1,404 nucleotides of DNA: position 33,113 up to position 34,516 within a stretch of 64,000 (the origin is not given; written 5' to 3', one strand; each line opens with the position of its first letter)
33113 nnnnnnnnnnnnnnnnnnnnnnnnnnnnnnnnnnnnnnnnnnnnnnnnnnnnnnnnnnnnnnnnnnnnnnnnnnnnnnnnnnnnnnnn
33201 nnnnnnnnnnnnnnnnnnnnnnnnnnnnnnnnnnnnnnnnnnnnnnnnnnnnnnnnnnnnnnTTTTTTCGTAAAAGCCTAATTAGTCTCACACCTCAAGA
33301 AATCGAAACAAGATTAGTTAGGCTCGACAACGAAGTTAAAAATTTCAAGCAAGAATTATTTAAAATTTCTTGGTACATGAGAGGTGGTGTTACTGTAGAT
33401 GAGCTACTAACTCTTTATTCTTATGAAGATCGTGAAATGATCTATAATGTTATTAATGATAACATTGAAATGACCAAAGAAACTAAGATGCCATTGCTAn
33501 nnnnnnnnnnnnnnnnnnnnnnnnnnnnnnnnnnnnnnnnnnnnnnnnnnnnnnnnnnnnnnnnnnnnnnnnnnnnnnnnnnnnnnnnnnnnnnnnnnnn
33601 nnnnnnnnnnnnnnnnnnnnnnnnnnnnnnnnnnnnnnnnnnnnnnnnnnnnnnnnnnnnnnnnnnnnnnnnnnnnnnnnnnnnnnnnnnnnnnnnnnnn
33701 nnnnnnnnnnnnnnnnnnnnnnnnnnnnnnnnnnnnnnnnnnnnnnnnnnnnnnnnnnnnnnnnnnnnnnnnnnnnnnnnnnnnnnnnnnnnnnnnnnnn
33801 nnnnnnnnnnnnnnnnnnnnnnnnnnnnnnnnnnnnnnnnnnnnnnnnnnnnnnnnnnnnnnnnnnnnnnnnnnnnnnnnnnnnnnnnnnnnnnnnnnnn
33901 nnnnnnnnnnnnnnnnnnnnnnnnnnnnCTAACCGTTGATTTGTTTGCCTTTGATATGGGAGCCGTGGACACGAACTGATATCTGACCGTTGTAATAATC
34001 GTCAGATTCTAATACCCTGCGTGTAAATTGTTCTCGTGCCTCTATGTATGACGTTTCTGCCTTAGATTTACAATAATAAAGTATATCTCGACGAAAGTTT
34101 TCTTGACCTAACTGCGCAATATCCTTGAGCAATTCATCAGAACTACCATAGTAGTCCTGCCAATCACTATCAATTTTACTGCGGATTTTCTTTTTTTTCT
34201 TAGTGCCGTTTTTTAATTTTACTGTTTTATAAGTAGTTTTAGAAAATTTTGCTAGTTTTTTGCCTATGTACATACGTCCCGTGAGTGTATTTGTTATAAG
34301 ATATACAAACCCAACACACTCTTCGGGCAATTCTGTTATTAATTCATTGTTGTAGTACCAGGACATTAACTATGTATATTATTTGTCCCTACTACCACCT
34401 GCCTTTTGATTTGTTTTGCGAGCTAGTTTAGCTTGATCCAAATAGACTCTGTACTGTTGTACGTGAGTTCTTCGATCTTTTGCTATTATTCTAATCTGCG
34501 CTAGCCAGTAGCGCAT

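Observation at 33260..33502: Probable programmed -1 ribosomal frameshift joining the gp26-like gene to a start-less downstream ORF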

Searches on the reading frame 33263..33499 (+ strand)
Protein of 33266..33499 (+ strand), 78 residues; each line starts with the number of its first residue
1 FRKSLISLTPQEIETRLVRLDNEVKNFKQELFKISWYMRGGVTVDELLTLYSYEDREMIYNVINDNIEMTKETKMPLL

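Call 3: search_protein_families(library=pfam, proteins=[window:33266-33499:+], max_evalue=0.1)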
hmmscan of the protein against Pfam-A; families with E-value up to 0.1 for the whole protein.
window:33266-33499:+ (78 aa): 0 families

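Call 4: search_protein_families(library=phrogs, proteins=[window:33266-33499:+], max_evalue=0.1)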
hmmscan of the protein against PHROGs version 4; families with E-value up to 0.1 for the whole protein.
window:33266-33499:+ (78 aa): 1 family
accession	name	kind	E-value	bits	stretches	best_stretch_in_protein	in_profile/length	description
phrog_23772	-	tail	0.022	15.4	1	6-71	177-239/244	baseplate protein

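Call 7: search_dna_similar(query=window:33266-33499:+, collection=phages, mode=protein, max_rows=40, max_evalue=1)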
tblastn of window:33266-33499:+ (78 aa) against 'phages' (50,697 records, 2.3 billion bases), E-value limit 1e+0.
Records with a match: 3; places in all: 3; records where one place covers at least 80% of the query: 3.
Best place of each record, by identity: <60% 3.
By first word of the organism name: Agrobacterium 2; Sinorhizobium 1.
By host as written in the record: Agrobacterium tumefaciens C58 2; Sinohrizobium meliloti NRRL L-50 1.
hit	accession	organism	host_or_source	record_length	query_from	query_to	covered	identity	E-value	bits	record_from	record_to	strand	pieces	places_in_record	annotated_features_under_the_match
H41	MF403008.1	Agrobacterium phage Atu_ph07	Agrobacterium tumefaciens C58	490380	1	78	100%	39.7%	1e-8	55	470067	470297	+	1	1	hypothetical protein (x2)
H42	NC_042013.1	Agrobacterium phage Atu_ph07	Agrobacterium tumefaciens C58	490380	1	78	100%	39.7%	1e-8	55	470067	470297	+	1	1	hypothetical protein | baseplate hub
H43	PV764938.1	Sinorhizobium phage Phosso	Sinohrizobium meliloti NRRL L-50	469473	1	78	100%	32.9%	2e-5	46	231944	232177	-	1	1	hypothetical protein (x3)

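Call 8: get_annotated_region(hit=H42, flank=3000)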
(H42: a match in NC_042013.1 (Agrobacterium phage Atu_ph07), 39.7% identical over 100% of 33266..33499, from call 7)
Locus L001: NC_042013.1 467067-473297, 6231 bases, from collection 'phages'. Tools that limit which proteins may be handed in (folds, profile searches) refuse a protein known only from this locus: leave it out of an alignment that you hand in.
description: Agrobacterium phage Atu_ph07, complete genome.
organism: Agrobacterium phage Atu_ph07 (NCBI taxid 2024264)
taxonomy: Viruses; Duplodnaviria; Heunggongvirae; Uroviricota; Caudoviricetes; Polybotosvirus; Polybotosvirus Atuph07
host: Agrobacterium tumefaciens C58; source: -; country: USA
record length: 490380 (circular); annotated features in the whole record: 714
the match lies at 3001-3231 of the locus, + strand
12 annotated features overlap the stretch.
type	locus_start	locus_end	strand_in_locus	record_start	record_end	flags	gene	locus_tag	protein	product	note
CDS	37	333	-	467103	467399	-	-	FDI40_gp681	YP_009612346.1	hypothetical protein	-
CDS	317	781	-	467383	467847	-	-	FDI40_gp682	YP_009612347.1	hypothetical protein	-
CDS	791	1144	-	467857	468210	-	-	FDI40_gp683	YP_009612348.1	hypothetical protein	-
CDS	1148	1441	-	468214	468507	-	-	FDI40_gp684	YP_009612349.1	MazG-like pyrophosphatase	-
CDS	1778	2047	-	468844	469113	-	-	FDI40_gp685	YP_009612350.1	hypothetical protein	-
CDS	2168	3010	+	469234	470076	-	-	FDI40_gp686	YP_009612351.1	baseplate hub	-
CDS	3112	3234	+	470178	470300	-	-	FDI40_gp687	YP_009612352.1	hypothetical protein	-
CDS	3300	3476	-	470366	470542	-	-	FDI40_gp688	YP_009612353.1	hypothetical protein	-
CDS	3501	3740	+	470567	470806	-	-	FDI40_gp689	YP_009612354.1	hypothetical protein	-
CDS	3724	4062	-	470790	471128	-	-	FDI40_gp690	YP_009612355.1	hypothetical protein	-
CDS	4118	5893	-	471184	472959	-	-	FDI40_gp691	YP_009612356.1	exonuclease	recombination-related endonuclease Gp46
CDS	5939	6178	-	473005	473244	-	-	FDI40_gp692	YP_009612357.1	hypothetical protein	-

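Call 9: get_annotated_region(hit=H43, flank=3000)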
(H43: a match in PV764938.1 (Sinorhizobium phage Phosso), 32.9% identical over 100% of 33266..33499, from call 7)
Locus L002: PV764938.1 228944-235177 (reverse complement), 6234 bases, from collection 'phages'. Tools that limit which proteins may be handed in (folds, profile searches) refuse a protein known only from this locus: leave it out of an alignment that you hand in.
description: Sinorhizobium phage Phosso, complete genome.
organism: Sinorhizobium phage Phosso (NCBI taxid 3435197)
taxonomy: Viruses
host: Sinohrizobium meliloti NRRL L-50; source: soil; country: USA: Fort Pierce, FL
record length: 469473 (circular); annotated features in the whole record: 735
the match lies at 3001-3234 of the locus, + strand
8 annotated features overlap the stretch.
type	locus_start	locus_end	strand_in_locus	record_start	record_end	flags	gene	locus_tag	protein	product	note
CDS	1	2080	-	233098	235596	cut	-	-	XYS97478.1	hypothetical protein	321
CDS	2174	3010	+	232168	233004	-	-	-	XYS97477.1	hypothetical protein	320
CDS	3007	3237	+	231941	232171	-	-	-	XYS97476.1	hypothetical protein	319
CDS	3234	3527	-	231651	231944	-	-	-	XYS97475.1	hypothetical protein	318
CDS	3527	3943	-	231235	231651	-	-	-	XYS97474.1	hypothetical protein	317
CDS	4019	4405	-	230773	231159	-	-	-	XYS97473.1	ribonuclease HI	316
CDS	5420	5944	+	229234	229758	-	-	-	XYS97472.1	Holliday junction resolvase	315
CDS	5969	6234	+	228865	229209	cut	-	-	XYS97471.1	hypothetical protein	314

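Call 32: search_protein_families(library=phrogs, proteins=[L001:2998-3231:+], max_evalue=0.1)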
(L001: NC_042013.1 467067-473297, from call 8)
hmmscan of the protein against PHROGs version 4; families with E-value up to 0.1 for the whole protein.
L001:2998-3231:+ (78 aa): 0 families

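Call 43: search_protein_families(library=pfam, alignment_id=A3, max_evalue=10)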
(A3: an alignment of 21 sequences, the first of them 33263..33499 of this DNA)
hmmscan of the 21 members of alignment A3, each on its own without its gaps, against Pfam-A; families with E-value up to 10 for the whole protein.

A. member 1, window:33263-33499:+ (79 aa): 0 families

B. families by the number of members that match (of 21 scanned): 16 families
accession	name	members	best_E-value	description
PF00178.28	Ets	3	0.023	Ets-domain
PF08181.16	DegQ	2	0.0096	DegQ (SacQ) family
PF12550.13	GCR1_C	2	0.014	Transcriptional activator of glycolytic enzymes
PF10035.14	DUF2179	2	0.092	Uncharacterized protein conserved in bacteria (DUF2179)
PF00482.28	T2SSF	2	0.13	Type II secretion system (T2SS), protein F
PF15030.11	DUF4527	1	0.015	Protein of unknown function (DUF4527)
PF24599.1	DUF7621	1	0.05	Family of unknown function (DUF7621)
PF03359.18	GKAP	1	0.052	Guanylate-kinase-associated protein (GKAP) protein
PF10437.14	Lip_prot_lig_C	1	0.08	Bacterial lipoate protein ligase C-terminus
PF02183.23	HALZ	1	0.084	Homeobox associated leucine zipper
PF21956.1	DUF6922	1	0.1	Family of unknown function (DUF6922)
PF10036.14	RLL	1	0.11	RNA transcription, translation and transport factor protein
PF12169.13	DNA_pol3_gamma3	1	0.12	DNA polymerase III subunits gamma and tau domain III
PF19860.4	DUF6334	1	0.13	Family of unknown function (DUF6334)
PF00191.25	Annexin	1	0.14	Annexin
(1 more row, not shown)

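Call 68: predict_structure(alignment_id=A6)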
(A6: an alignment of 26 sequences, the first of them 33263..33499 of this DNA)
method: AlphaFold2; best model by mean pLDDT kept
length: 79 residues; sequences in the alignment: 26
mean_pLDDT: 86.3   pTM: 0.60
mean pLDDT of the five models: 86.3, 86.1, 83.9, 83.5, 80.1
residues with pLDDT >= 90: 30; 70-90: 46; 50-70: 3; < 50: 0
segments of 3 or more residues with pLDDT < 50: none
pLDDT, mean of each block of 10 residues (from residue 1): 79 92 92 87 86 90 89 75
secondary structure, 60 per line:
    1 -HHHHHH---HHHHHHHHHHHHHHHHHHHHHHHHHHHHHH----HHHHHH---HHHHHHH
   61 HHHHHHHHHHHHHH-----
elements in order: H2-7 H11-40 H45-50 H54-74

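Call 70: fold_search(model_id=the predicted structure, library=viral)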
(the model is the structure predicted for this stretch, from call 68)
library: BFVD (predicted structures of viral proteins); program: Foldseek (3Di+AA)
matches with E <= 10: 500; with E <= 0.001: 0
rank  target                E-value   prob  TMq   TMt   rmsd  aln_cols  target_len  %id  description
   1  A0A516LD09            6.7e-01  0.77  0.55  0.61   4.3        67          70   12  (no name in the UniProt tables at hand)
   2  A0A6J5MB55            8.6e-01  0.28  0.37  0.36   8.7        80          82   14  Uncharacterized protein [uncultured Caudovirales phage]
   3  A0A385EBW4            1.1e+00  0.25  0.37  0.35   9.6        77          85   12  Uncharacterized protein [Caulobacter phage CcrBL10]
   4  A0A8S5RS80            1.1e+00  0.51  0.51  0.39   7.7        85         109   14  Uncharacterized protein [Myoviridae sp. ct5xZ3]
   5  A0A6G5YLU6            1.4e+00  0.18  0.38  0.30  10.5        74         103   14  (no name in the UniProt tables at hand)
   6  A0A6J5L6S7            1.4e+00  0.12  0.31  0.28   7.8        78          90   17  Uncharacterized protein [uncultured Caudovirales phage]
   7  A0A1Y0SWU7            1.4e+00  0.12  0.30  0.19  12.2        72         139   15  Uncharacterized protein [Pseudomonas phage Phabio]
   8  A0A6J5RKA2            1.4e+00  0.08  0.29  0.13   8.8        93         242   17  Uncharacterized protein [uncultured Caudovirales phage]
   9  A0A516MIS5            1.5e+00  0.08  0.27  0.15  11.9        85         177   18  (no name in the UniProt tables at hand)
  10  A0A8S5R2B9            1.5e+00  0.11  0.25  0.30   7.4        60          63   13  Uncharacterized protein [Siphoviridae sp. ct4Am4]
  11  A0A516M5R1            1.6e+00  0.47  0.55  0.11   3.2        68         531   15  (no name in the UniProt tables at hand)
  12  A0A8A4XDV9            1.6e+00  0.20  0.35  0.11  11.2        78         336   18  SF3 helicase domain-containing protein [Motacilla densovirus]
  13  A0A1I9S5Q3            1.8e+00  0.18  0.40  0.25   6.5        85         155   16  (no name in the UniProt tables at hand)
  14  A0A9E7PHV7            1.8e+00  0.13  0.31  0.36  11.9        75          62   15  (no name in the UniProt tables at hand)
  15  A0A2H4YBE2            1.9e+00  0.13  0.34  0.36   7.7        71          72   14  (no name in the UniProt tables at hand)
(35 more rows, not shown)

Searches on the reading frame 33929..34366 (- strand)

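Call 3: search_protein_families(library=pfam, proteins=[window:33929-34366:-], max_evalue=0.1)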
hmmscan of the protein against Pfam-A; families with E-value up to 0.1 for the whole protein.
window:33929-34366:- (145 aa): 1 family
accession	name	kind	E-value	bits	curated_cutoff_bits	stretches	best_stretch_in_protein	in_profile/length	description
PF19835.5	SegE_GIY-YIG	-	8.2e-33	113.7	25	1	3-129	1-123/123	Putative endonuclease segE, GIY-YIG domain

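Call 4: search_protein_families(library=phrogs, proteins=[window:33929-34366:-], max_evalue=0.1)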
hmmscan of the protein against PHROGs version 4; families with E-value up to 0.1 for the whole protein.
window:33929-34366:- (145 aa): 8 families
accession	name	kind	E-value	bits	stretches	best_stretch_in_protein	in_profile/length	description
phrog_447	-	other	2.1e-37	129.2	1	2-141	9-144/148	NAD synthetase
phrog_7363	-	DNA, RNA and nucleotide metabolism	4e-12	47.1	1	14-134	15-127/356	homing endonuclease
phrog_314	-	DNA, RNA and nucleotide metabolism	5.1e-08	33.3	1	17-109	177-246/574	homing endonuclease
phrog_7168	-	DNA, RNA and nucleotide metabolism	0.00017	22.1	1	19-110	2-81/284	homing endonuclease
phrog_19446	-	DNA, RNA and nucleotide metabolism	0.0006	20.4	1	18-126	1-90/254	homing endonuclease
phrog_28726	-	unknown function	0.021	15.5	1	49-88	102-141/177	-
phrog_726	-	unknown function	0.026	15.4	1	7-73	3-75/154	-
phrog_2178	-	unknown function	0.081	14.2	0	56-105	2-51/72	-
